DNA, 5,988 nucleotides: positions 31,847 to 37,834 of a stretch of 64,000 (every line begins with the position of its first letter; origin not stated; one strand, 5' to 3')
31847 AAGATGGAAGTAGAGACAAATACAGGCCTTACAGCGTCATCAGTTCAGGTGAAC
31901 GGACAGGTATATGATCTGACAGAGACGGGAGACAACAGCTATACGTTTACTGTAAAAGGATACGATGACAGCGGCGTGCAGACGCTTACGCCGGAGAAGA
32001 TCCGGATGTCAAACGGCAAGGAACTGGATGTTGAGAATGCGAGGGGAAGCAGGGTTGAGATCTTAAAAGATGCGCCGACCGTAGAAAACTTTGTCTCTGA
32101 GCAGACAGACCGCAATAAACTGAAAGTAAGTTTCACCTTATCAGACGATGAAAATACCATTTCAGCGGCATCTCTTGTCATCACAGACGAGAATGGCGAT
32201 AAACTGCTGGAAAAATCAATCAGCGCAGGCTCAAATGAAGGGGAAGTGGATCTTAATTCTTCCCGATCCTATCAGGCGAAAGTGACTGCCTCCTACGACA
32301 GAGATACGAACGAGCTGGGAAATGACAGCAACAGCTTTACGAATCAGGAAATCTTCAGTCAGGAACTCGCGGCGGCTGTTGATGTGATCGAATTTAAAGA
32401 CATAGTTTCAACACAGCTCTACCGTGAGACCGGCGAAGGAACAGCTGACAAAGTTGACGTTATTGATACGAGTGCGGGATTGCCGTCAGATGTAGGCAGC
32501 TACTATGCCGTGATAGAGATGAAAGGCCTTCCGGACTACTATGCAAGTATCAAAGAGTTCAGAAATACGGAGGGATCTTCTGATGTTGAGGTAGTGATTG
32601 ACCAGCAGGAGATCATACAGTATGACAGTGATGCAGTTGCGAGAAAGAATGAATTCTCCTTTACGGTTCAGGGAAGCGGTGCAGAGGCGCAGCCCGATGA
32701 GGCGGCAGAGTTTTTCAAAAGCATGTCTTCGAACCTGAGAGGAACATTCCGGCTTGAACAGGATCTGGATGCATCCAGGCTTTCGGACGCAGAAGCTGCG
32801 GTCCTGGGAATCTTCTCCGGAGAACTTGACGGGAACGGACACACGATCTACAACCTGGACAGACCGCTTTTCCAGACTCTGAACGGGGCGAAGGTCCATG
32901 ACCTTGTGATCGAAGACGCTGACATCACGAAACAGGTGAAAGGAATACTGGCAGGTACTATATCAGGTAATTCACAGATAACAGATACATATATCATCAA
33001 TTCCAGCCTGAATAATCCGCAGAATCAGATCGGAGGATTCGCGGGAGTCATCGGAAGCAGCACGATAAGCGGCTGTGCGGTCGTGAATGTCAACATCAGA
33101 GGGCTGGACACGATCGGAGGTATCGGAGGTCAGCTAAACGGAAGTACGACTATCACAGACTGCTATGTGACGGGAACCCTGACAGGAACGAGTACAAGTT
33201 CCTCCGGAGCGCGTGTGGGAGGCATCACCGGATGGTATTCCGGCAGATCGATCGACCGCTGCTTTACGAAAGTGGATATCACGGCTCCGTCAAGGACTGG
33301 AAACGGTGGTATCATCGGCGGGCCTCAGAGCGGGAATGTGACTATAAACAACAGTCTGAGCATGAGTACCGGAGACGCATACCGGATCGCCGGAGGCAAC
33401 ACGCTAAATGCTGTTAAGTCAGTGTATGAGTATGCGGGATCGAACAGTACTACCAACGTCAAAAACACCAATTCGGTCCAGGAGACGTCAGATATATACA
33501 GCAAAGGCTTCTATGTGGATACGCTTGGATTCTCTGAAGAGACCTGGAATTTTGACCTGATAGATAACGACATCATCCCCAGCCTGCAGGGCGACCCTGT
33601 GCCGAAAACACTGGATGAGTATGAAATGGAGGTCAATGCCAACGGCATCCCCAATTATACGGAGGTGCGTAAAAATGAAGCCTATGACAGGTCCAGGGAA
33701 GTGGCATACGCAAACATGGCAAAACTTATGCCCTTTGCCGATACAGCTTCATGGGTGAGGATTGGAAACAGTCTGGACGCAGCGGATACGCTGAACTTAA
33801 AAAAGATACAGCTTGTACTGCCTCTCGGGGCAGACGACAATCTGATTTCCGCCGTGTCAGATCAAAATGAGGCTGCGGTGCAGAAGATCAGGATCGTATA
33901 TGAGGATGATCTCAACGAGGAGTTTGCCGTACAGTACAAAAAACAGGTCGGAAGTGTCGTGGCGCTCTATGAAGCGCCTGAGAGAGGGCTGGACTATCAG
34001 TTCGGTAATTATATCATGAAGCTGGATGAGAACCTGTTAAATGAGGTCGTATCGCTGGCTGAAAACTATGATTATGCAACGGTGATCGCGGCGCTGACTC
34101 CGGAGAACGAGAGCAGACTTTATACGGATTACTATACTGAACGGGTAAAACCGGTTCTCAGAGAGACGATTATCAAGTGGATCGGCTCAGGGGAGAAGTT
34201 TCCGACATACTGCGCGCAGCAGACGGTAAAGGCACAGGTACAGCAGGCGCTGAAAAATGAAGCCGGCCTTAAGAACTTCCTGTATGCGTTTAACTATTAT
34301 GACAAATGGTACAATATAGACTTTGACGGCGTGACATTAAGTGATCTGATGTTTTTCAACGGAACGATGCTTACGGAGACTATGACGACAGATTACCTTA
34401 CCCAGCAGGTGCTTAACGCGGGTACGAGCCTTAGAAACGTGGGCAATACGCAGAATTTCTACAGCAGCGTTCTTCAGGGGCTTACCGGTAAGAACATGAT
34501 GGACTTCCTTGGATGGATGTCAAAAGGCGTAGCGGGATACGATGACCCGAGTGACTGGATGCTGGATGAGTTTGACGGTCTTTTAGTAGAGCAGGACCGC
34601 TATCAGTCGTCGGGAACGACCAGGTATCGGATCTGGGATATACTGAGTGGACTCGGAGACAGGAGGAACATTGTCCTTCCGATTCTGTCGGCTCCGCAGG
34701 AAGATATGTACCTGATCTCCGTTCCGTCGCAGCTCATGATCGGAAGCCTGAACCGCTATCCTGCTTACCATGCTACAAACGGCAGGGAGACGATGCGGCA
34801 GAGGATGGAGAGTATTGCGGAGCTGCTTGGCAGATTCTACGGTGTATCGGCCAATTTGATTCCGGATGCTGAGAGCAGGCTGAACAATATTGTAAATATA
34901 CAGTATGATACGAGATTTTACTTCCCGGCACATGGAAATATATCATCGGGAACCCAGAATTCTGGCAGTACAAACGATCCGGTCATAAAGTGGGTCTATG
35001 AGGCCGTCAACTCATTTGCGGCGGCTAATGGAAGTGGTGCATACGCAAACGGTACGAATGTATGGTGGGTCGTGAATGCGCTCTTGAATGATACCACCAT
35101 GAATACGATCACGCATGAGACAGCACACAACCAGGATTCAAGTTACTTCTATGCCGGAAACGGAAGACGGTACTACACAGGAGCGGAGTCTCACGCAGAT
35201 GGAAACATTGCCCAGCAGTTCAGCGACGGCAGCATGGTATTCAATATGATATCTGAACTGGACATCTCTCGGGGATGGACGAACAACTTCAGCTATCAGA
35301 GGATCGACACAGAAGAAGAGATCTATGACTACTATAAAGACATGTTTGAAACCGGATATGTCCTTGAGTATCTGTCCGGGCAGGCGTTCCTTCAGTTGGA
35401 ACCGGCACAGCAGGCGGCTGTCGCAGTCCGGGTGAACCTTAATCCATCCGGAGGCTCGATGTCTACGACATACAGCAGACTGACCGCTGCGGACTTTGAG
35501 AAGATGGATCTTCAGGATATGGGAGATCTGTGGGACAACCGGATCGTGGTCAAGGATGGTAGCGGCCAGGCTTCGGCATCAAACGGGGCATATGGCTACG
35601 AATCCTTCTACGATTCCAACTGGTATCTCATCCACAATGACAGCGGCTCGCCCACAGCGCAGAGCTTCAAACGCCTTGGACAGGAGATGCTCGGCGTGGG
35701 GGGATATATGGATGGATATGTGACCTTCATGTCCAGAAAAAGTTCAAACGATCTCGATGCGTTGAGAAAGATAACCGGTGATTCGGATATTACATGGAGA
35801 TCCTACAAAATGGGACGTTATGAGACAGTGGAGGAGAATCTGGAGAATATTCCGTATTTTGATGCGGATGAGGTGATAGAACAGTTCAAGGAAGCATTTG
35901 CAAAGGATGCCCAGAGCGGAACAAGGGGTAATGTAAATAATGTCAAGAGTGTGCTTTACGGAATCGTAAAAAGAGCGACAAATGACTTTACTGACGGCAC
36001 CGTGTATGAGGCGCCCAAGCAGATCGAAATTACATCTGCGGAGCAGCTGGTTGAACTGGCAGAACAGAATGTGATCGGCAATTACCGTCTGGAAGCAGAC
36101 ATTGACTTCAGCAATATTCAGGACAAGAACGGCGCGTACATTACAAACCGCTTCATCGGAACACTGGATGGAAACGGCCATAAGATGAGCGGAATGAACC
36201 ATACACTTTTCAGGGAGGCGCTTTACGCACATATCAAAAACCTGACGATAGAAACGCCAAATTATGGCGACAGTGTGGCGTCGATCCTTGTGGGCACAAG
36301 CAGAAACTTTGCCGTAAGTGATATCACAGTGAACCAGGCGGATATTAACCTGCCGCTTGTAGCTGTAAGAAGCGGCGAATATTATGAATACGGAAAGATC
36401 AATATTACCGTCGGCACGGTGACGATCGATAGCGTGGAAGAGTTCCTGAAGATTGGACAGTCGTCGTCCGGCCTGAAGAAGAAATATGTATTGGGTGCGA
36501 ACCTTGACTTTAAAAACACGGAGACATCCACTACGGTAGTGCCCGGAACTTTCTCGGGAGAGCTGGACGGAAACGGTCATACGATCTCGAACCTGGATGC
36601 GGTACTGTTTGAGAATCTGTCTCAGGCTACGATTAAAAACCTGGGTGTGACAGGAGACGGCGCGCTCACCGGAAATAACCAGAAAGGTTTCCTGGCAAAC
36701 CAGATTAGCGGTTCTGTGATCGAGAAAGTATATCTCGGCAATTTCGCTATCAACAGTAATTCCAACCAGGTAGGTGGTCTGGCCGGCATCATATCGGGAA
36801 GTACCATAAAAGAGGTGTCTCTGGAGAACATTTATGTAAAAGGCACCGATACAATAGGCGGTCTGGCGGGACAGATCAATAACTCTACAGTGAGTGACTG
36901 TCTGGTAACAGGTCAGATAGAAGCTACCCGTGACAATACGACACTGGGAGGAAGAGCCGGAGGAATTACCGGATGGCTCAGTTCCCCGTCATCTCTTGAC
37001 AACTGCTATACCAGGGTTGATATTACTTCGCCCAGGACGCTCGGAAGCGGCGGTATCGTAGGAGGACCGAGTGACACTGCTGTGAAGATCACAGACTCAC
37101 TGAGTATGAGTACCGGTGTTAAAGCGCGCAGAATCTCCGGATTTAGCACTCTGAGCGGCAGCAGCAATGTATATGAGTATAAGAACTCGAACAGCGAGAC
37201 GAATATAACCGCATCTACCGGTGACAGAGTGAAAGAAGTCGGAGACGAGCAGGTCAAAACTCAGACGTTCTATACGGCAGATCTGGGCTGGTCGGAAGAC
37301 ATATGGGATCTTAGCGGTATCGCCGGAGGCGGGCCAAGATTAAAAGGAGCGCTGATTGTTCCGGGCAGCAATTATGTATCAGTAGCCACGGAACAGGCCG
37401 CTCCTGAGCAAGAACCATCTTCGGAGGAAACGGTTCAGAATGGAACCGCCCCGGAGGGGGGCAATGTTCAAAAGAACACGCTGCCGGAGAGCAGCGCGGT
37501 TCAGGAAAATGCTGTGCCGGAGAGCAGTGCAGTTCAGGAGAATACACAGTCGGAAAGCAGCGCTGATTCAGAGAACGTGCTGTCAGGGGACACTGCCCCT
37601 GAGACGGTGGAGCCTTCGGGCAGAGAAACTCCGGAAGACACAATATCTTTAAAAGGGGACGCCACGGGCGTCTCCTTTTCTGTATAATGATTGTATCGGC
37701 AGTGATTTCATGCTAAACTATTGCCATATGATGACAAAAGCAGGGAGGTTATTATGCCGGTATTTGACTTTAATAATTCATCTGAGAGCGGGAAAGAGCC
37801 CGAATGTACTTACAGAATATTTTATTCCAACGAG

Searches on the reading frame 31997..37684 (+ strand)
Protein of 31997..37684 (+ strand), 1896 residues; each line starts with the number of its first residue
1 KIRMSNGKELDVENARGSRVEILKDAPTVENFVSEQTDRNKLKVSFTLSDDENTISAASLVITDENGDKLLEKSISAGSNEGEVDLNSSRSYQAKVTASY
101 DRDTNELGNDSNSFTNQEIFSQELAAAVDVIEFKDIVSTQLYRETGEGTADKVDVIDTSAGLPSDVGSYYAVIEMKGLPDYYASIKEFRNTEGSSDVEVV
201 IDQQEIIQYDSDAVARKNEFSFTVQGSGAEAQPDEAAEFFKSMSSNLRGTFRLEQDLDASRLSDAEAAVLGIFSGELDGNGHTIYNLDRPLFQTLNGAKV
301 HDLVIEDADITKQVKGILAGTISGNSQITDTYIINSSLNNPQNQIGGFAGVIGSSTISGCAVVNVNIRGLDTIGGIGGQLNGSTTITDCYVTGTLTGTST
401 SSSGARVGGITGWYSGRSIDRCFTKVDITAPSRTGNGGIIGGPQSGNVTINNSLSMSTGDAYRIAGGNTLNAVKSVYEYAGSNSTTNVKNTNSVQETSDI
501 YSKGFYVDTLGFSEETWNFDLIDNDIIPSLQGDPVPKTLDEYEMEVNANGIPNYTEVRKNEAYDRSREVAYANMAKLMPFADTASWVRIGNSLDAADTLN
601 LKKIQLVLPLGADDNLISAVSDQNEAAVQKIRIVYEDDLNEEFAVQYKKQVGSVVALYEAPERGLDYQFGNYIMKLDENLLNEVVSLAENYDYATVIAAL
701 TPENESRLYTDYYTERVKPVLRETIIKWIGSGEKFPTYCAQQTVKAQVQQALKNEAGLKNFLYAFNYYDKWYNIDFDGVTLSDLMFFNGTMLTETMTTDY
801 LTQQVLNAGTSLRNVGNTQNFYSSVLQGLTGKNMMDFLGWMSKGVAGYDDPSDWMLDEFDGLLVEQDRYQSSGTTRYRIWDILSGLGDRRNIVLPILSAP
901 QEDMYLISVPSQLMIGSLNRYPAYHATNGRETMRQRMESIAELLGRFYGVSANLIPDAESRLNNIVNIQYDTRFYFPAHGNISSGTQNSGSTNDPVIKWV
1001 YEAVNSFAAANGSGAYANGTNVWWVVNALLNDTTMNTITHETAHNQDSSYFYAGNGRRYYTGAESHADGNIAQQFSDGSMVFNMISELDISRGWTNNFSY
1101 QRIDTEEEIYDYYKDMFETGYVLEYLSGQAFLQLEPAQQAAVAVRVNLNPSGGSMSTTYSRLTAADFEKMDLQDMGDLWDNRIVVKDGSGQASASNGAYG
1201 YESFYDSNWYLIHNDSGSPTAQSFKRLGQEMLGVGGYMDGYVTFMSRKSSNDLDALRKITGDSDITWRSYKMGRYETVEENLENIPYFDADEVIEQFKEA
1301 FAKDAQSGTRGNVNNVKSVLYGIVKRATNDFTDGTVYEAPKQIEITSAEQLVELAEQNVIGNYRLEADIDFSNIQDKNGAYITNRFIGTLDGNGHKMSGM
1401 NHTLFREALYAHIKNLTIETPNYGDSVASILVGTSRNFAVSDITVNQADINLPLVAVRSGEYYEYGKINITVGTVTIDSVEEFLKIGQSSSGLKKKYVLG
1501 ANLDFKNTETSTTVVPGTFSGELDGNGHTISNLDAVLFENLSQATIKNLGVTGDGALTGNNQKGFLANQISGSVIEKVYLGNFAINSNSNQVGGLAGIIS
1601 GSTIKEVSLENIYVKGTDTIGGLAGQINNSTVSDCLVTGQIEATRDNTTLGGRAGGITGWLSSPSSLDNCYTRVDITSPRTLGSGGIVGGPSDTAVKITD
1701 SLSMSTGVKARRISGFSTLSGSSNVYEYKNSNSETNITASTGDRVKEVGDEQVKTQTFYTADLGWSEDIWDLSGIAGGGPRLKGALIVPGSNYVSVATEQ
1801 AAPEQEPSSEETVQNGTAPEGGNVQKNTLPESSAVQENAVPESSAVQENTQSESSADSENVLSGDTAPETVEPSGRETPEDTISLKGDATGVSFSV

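Call 63: search_solved_structures(query=window:31997-37684:+, max_evalue=0.001)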
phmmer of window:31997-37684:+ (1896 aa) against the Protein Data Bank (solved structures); distinct sequences matched with E-value up to 0.001: 5.
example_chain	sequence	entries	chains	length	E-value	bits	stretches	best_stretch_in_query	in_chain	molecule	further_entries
7uvk_A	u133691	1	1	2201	3.1e-54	187.3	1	131-1250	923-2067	IgA1 Protease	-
7uvl_P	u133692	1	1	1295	5.3e-54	186.5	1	132-1250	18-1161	LPXTG-motif cell wall anchor domain protein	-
6xjb_A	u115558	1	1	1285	1.1e-50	175.6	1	131-1252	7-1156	Immunoglobulin A1 protease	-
7jgj_A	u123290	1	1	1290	1.6e-50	175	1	131-1252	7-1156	Immunoglobulin A1 protease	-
6xja_P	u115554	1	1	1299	8e-50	172.7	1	131-1252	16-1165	Immunoglobulin A1 protease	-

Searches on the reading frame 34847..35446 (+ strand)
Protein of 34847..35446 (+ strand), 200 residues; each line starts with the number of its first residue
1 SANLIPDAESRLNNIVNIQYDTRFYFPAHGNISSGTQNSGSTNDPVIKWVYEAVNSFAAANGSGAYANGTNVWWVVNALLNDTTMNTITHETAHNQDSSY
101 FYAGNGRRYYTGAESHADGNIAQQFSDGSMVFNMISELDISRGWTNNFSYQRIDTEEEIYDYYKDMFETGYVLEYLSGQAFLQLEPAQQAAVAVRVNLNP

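Call 64: search_solved_structures(query=window:34847-35446:+, max_evalue=0.001, show_alignments=2)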
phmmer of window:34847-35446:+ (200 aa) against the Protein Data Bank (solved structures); distinct sequences matched with E-value up to 0.001: 5.
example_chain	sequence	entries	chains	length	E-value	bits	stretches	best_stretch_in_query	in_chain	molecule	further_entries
7uvk_A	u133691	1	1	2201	2e-13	54.1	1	33-185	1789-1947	IgA1 Protease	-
7uvl_P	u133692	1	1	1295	6.9e-13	52.4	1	33-185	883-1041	LPXTG-motif cell wall anchor domain protein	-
6xjb_A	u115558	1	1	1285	6.6e-12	49.1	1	41-194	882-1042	Immunoglobulin A1 protease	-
7jgj_A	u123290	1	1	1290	6.7e-12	49.1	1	41-194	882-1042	Immunoglobulin A1 protease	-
6xja_P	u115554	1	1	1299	4.7e-11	46.4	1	41-194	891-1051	Immunoglobulin A1 protease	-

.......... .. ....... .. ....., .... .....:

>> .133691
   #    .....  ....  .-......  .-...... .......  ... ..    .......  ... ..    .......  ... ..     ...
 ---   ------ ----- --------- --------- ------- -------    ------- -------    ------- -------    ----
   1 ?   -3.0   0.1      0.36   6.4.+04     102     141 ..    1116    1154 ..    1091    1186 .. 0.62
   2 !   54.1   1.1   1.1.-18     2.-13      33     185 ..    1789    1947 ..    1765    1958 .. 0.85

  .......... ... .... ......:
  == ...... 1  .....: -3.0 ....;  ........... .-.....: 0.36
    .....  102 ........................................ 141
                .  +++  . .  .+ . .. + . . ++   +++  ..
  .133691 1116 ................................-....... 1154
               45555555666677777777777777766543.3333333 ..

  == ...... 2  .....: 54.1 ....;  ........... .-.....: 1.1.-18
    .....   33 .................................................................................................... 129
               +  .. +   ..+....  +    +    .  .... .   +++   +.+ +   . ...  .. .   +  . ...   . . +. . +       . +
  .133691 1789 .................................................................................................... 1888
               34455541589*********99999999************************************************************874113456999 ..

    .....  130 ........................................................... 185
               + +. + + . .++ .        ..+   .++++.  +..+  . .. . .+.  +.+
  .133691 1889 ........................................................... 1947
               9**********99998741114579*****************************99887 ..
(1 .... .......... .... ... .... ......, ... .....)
